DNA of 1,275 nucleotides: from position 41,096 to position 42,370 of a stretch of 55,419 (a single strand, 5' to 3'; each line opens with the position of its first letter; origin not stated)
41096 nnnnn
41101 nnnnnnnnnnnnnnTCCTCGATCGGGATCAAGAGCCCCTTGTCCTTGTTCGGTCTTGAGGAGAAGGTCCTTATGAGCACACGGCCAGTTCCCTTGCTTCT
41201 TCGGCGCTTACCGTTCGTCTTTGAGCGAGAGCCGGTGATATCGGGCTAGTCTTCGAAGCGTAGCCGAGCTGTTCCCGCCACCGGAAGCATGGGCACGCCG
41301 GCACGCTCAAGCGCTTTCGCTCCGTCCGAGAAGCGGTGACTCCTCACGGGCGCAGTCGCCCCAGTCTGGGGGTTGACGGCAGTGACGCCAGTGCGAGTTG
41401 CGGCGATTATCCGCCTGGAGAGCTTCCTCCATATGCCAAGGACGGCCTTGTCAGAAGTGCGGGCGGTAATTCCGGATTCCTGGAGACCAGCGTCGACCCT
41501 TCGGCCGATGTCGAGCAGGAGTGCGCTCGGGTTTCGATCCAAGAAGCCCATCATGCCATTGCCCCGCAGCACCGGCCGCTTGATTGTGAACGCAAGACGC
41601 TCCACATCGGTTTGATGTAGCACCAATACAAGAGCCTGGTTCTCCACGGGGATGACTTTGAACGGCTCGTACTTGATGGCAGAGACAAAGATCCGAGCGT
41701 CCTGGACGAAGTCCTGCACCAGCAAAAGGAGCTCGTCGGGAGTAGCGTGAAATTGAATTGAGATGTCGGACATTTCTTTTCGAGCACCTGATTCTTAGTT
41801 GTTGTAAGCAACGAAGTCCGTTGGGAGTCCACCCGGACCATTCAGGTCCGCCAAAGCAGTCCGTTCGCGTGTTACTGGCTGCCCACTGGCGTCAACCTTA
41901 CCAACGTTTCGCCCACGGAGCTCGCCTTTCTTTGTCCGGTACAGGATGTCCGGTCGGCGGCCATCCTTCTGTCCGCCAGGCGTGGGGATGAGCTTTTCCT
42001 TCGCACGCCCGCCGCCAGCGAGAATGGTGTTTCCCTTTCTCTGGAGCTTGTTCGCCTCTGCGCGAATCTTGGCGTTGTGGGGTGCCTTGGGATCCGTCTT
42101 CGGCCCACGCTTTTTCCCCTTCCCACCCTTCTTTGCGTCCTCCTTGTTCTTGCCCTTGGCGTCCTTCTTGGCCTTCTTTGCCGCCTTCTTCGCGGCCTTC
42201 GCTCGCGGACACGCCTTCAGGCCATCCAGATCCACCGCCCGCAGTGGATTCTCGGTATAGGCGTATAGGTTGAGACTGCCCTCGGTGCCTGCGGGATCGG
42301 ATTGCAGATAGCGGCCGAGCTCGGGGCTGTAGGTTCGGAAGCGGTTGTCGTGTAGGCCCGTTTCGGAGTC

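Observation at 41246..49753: Orphan T6SS cargo island 1: vgrG - TPR protein - PAAR - Rhs - immunity as one translationally coupled unit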

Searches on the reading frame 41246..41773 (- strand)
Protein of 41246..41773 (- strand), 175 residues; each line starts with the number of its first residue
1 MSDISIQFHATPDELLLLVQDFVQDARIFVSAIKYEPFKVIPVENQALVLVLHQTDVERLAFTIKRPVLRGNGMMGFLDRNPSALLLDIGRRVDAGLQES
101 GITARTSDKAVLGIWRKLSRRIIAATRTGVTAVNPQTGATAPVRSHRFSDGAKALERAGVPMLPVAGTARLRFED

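Call 11: search_protein_families(library=pfam, proteins=[window:41246-41773:-], max_evalue=0.01)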
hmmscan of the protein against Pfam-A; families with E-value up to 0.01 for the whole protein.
window:41246-41773:- (175 aa): 0 families

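Call 12: search_protein_families(library=ncbifam, proteins=[window:41246-41773:-], max_evalue=0.01)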
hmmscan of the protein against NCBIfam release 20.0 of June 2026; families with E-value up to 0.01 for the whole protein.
window:41246-41773:- (175 aa): 0 families

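Call 72: find_related_loci(query=A4, collection=metagenome_contigs, flank=4000)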
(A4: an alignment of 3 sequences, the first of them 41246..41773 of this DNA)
Query A4 (175 aa) in metagenome_contigs; peptide patterns used: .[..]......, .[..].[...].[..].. (x = any residue, [..] = any of these).
186 stretches matched a pattern; 12 encode a relative of the query (tblastn E <= 1e-3); 12 distinct loci.
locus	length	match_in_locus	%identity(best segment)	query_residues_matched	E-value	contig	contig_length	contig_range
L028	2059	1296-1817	50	1-174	3e-55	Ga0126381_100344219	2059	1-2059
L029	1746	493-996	43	1-167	2e-46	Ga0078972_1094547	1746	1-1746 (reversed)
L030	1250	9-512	42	1-167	8e-46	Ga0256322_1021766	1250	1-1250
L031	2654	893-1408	47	1-175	8e-44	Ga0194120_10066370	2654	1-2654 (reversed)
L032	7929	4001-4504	42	1-167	4e-42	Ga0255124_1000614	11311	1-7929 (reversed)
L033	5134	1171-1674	42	1-167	4e-42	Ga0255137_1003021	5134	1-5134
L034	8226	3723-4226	42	1-167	4e-42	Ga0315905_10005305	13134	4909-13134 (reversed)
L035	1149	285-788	44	1-167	2e-43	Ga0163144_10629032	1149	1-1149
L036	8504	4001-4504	42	1-167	2e-41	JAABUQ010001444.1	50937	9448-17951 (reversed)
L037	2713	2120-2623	39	1-167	3e-35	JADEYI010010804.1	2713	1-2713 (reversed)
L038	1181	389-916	35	1-174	6e-35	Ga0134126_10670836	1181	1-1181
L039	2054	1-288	44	72-167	2e-24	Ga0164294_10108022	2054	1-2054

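Call 81: search_protein_families(library=pfam, proteins=[window:41246-41773:-], max_evalue=5)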
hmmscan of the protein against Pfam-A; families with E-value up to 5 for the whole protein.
window:41246-41773:- (175 aa): 0 families
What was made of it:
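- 41246..41773 (-): Cognate immunity protein, 175 aa, cytoplasmic type, in an unclassified family. No Pfam or NCBIfam hit (calls 11, 12, 81).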

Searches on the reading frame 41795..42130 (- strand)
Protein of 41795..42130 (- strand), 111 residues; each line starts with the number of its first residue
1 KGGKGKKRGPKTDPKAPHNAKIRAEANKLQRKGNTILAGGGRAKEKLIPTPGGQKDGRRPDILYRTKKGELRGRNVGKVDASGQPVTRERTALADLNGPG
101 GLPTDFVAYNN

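Call 28: find_homologous_proteins(query=window:41798-42103:-, max_evalue=0.01)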
Query seq(102 aa) (102 aa): 18 proteins with E <= 0.01 among 32 candidates.
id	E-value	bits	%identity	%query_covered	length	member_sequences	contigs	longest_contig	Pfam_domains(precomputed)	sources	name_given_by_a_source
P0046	7.6e-41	157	74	99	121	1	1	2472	-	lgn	-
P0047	1.4e-37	146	68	99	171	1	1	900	-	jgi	jgi:hypothetical protein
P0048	7.9e-36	140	69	95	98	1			-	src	-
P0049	1.7e-33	133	66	99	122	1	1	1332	-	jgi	jgi:hypothetical protein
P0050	1.2e-32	130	63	99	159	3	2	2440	-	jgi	-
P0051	1.7e-32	130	65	99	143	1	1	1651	-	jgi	jgi:hypothetical protein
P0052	9.7e-32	127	62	99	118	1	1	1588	-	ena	-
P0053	1.4e-31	127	66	99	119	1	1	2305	-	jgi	jgi:hypothetical protein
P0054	9.5e-29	118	60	98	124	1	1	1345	-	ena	-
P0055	3.6e-28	116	71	78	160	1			-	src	-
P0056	8.4e-28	115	66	86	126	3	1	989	-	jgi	jgi:hypothetical protein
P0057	3.6e-27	113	71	74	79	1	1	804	-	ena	-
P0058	7.0e-26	109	71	74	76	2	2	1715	-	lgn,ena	-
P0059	2.7e-24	103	79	62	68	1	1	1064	-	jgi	jgi:hypothetical protein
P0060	1.1e-22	98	61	91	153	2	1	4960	-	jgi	jgi:hypothetical protein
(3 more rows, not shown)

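Call 33: search_protein_families(library=pfam, alignment_id=A1, max_evalue=10)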
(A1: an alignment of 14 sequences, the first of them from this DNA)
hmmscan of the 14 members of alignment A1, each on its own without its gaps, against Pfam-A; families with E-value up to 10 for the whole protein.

A. member 1, seq(102 aa): 0 families

B. families by the number of members that match (of 14 scanned): 3 families
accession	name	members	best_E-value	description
PF22116.1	DUF6944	1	0.09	Family of unknown function (DUF6944)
PF05005.20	Ocnus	1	0.12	Janus/Ocnus family (Ocnus)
PF05949.17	DUF881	1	0.14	Bacterial protein of unknown function (DUF881)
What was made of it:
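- On Known toxin domain families (Pfam Ntox/Tox-*, PDB): No Pfam hit for 14 family members at E<=10 beyond noise (call 33).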

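Call 34: search_solved_structures(query=A1, max_evalue=10)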
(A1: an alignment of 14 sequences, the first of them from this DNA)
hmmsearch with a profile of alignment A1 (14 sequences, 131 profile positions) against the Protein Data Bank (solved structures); distinct sequences matched with E-value up to 10: 16.
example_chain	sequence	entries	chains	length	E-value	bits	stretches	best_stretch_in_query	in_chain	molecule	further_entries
4lob_A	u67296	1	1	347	0.42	13.9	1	48-108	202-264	Polyprenyl synthetase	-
8ya0_A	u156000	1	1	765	0.6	13.4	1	68-108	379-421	Protein translocase subunit SecA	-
7xha_A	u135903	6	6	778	0.62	13.4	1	68-108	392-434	Protein translocase subunit SecA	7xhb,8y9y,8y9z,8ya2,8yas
3dl8_A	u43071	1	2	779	0.62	13.4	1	68-108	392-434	Protein translocase subunit secA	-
2ibm_A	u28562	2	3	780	0.62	13.4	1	68-108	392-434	Preprotein translocase secA subunit | Protein translocase subunit SecA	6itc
3jv2_A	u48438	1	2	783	0.62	13.4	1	68-108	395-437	Protein translocase subunit SecA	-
3iqy_A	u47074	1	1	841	0.63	13.4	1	68-108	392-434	Protein translocase subunit secA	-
1tf2_A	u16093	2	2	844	0.64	13.3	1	68-108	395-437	Preprotein translocase secA subunit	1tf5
1m6n_A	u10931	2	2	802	0.64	13.3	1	68-108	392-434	Preprotein translocase secA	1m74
3iqm_A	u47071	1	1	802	0.64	13.3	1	68-108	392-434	Protein translocase subunit secA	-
5eul_A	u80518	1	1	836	0.69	13.2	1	68-108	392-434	Protein translocase subunit SecA, Insertion Peptide Chimera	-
8fn4_1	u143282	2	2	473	1.3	12.4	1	24-62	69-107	RNA-editing substrate-binding complex protein 1 (RESC1)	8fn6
8cdp_A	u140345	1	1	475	1.3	12.3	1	24-62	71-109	Guide_RNA_associated_protein_-_putative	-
5ze6_A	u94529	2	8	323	1.4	12.3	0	51-106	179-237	Octaprenyl diphosphate synthase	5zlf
3wjk_A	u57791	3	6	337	1.4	12.2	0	51-106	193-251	Octaprenyl diphosphate synthase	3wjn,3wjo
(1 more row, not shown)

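Call 35: predict_structure(protein=window:41795-42130:-)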
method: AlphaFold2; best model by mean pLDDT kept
length: 111 residues; sequences in the alignment: 1
mean_pLDDT: 58.4   pTM: 0.22
mean pLDDT of the five models: 58.4, 55.5, 51.0, 51.0, 46.6
residues with pLDDT >= 90: 2; 70-90: 16; 50-70: 63; < 50: 30
segments of 3 or more residues with pLDDT < 50: 39-42, 48-55, 91-95, 101-103
pLDDT, mean of each block of 10 residues (from residue 1): 59 63 69 54 48 46 84 69 58 48 47 39
secondary structure, 60 per line:
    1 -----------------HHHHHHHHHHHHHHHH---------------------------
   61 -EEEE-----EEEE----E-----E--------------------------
elements in order: H18-33 E62-65 E71-74
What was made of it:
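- A single-sequence AF2 model was poor (call 35).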

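Call 44: find_encoding_contigs(protein=P0060, flank=5000, max_places=2)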
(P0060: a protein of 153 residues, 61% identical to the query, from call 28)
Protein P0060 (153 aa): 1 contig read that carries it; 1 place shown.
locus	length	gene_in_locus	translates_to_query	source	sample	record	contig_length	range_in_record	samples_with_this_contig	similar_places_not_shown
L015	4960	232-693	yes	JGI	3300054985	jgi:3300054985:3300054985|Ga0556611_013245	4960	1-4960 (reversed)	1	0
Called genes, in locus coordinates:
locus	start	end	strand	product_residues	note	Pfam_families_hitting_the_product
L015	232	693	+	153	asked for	-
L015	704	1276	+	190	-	-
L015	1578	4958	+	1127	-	?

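Call 45: find_encoding_contigs(protein=P0046, flank=5000, max_places=2)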
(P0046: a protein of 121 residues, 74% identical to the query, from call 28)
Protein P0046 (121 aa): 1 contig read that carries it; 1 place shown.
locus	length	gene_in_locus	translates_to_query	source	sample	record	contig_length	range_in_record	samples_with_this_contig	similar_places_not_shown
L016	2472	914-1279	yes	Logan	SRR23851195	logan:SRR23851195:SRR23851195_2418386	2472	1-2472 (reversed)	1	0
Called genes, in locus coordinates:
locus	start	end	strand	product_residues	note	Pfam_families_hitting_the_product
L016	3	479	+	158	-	?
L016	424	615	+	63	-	-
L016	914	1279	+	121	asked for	-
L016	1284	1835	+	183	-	-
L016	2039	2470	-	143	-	?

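Call 65: search_protein_representatives(alignment_id=A1)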
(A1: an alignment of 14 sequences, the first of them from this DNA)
Query: 14 sequences, 131 profile positions. Proteins with E-value up to 0.001 (for the whole library): 845; up to 1e-10: 407; up to 1e-30: 120. The best 150 are listed.
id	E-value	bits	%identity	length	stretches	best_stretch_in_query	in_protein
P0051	9.1e-55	200.5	-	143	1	8-130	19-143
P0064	7.0e-54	197.7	-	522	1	14-131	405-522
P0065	9.2e-54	197.3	-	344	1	19-131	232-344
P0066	1.6e-53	196.5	-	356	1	15-131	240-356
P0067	2.5e-53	195.9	-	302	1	17-131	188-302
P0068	9.1e-53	194.0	-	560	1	19-130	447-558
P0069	6.8e-51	188.0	-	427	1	21-130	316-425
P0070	8.6e-51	187.7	-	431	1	21-131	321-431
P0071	1.1e-50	187.3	-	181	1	18-130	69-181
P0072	4.2e-50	185.4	-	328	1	13-131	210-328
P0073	4.5e-50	185.3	-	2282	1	16-131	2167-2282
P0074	5.0e-50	185.2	-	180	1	13-131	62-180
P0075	9.0e-50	184.4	-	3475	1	17-131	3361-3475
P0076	1.0e-49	184.2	-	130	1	19-130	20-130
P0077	1.4e-49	183.7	-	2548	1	16-129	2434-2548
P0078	2.6e-49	182.9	-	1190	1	18-130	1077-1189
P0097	6.4e-47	175.1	-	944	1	18-130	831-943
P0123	1.8e-42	160.7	-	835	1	15-130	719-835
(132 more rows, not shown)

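Call 66: search_protein_families(library=pfam, proteins=[P0073, P0075, P0078, P0097, P0064, P0068, P0123], max_evalue=0.001)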
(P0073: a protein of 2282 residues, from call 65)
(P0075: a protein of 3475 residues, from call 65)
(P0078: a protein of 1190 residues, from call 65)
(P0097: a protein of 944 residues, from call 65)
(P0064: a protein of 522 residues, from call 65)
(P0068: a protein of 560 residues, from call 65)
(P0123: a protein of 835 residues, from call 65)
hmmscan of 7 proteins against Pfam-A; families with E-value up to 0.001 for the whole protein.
P0073 (2282 aa): 7 families
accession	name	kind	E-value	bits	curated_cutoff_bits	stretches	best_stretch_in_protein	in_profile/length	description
PF05593.20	RHS_repeat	-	6.7e-24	84.2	22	2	1424-1458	1-35/38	RHS Repeat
PF13517.12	FG-GAP_3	-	3.6e-22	79.2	26.9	2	489-554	1-60/61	FG-GAP-like repeat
PF01839.29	FG-GAP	-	2.1e-11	43.9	22.1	0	629-642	8-21/37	FG-GAP repeat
PF12256.14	TcdB_toxin_midN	-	4.5e-11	42.8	24.8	1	833-990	31-168/181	Insecticide toxin TcdB middle/N-terminal region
PF03534.18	SpvB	-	4.1e-10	39.8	22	1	41-91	3-52/287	Salmonella virulence plasmid 65kDa B protein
PF03527.20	RHS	-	0.00037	20.7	27.9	0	1907-1940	2-35/38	RHS protein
PF16743.10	PliI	-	0.00067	19.8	27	0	682-714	56-86/123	Periplasmic lysozyme inhibitor of I-type lysozyme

P0075 (3475 aa): 4 families
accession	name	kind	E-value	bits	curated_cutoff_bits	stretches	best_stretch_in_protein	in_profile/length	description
PF05593.20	RHS_repeat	-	4.2e-149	483.2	22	17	2162-2198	1-37/38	RHS Repeat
PF20148.4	DUF6531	-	8e-14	52.2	24.1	1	1521-1593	4-74/74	Domain of unknown function (DUF6531)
PF01841.26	Transglut_core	-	2.4e-10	41.1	23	1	286-433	2-105/108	Transglutaminase-like superfamily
PF02369.22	Big_1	-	0.0006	20.3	34.9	1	929-987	21-81/93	Bacterial Ig-like domain (group 1)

P0078 (1190 aa): 2 families
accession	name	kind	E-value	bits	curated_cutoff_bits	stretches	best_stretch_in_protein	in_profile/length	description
PF05593.20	RHS_repeat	-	3.7e-28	97.7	22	4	390-425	1-36/38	RHS Repeat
PF03527.20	RHS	-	6.9e-05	23.1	27.9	0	764-794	3-33/38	RHS protein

P0097 (944 aa): 15 families
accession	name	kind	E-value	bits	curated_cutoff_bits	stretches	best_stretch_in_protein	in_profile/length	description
PF17957.7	Big_7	-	3.5e-134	438.1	24.1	7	307-375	1-70/70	Bacterial Ig domain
PF07495.19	Y_Y_Y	-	2.4e-23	82.3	26.6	0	641-674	27-61/65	Y_Y_Y domain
PF13750.12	Big_3_3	-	8.9e-19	68.1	27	0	77-138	5-63/157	Bacterial Ig-like domain (group 3)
PF16640.11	Big_3_5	-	1.2e-17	64.7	35.5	0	30-113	2-88/88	Bacterial Ig-like domain (group 3)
PF19077.6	Big_13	-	2.1e-16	60.7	27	0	148-205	38-100/102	Bacterial Ig-like domain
PF24421.1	Ig_J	-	4.3e-14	52.9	29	0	630-672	55-97/104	Tip attachment protein J, Ig-like domain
PF15418.12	DUF4625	-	1.2e-12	48.6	27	0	646-675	101-130/131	Domain of unknown function (DUF4625)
PF00801.26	PKD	-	1.1e-08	35.4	23.5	0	126-202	6-79/80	PKD domain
PF16967.11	TcfC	-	1.5e-08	34.6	29.4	0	151-199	13-63/68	E-set like domain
PF14041.11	Lipoprotein_21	-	1.4e-07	32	25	0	607-644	13-47/87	LppP/LprE lipoprotein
PF03527.20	RHS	-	8.1e-06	26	27.9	1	682-718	1-37/38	RHS protein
PF12890.13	DHOase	-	4.3e-05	24.1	21.2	0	203-239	15-51/142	Dihydro-orotase-like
PF18911.6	PKD_4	-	7.4e-05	23.2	27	0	116-205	2-85/85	PKD domain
PF20164.4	GspA_SrpA_N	-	0.00018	22.3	27.4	0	558-579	20-41/117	GspA/SrpA SigLec-like domain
PF09430.16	EMC7_beta-sandw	-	0.00022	21.9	26.6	0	638-661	26-49/122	ER membrane protein complex subunit 7, beta-sandwich domain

P0064 (522 aa): 0 families

P0068 (560 aa): 1 family
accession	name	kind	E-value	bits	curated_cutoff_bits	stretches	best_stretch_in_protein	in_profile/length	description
PF07591.16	PT-HINT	-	2.9e-16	60.4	27.7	2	380-439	72-136/137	Pretoxin HINT domain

P0123 (835 aa): 1 family
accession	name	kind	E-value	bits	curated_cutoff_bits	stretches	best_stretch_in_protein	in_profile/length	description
PF05593.20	RHS_repeat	-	5.5e-21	74.9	22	1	341-371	1-31/38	RHS Repeat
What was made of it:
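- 41798..42217 (-): Rhs C-terminal toxin region, residues 978-1117. It is a 36-aa Lys/Ala-rich linker plus a toxin domain of about 104 aa (from RGPKTD at residue 1014) with conserved H, E, RRPD, NxG and RE residues. The family is unclassified. Carriers are diverse (call 66).
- On Known toxin domain families (Pfam Ntox/Tox-*, PDB): No hit over the C-terminal domain in 7 long carriers (call 66).
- On Polymorphic toxin C-terminal domains (generic class): Carriers include Rhs with SpvB/TcdB, DUF6531-Rhs, PT-HINT and Big_7 (call 66).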

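Call 71: search_solved_structures(query=A5, max_evalue=10, show_alignments=2)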
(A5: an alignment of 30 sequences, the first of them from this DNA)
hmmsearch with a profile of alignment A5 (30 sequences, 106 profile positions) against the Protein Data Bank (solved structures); distinct sequences matched with E-value up to 10: 3.
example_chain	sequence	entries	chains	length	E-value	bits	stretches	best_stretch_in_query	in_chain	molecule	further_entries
8qma_K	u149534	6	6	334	0.37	14.4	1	41-94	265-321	PAP8 | PAP8, pTAC6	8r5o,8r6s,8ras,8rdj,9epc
6z1p_At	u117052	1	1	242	0.58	13.8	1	43-71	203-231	bL19m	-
2yo0_A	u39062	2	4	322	1.6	12.4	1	46-95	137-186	GENERAL CONTROL PROTEIN GCN4, PUTATIVE INNER MEMBRANE PROTEIN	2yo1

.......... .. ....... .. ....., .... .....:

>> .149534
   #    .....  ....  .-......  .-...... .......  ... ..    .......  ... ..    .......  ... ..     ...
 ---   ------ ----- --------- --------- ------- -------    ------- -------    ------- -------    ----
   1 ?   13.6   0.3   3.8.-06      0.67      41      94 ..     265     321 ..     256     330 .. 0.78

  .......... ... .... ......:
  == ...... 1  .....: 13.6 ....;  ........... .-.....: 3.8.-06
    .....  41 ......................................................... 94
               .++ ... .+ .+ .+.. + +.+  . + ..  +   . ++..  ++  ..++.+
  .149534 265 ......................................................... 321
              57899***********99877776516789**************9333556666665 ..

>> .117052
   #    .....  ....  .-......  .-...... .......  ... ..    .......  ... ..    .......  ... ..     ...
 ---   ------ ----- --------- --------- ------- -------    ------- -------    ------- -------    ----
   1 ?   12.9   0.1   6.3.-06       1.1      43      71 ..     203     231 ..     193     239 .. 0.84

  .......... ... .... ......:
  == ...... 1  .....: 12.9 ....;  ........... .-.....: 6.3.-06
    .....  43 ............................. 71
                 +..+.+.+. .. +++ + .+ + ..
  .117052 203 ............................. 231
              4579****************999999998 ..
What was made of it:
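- On Known toxin domain families (Pfam Ntox/Tox-*, PDB): PDB profile searches gave a best E of 0.37 (calls 34, 71).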

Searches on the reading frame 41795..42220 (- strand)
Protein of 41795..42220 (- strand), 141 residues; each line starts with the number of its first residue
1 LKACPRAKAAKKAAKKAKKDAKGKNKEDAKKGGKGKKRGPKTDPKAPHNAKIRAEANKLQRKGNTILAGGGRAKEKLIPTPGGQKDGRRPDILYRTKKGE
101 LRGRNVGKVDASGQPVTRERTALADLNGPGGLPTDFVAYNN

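Call 17: search_solved_structures(query=window:41795-42220:-, max_evalue=10)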
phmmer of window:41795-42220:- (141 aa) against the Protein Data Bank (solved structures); distinct sequences matched with E-value up to 10: 0.
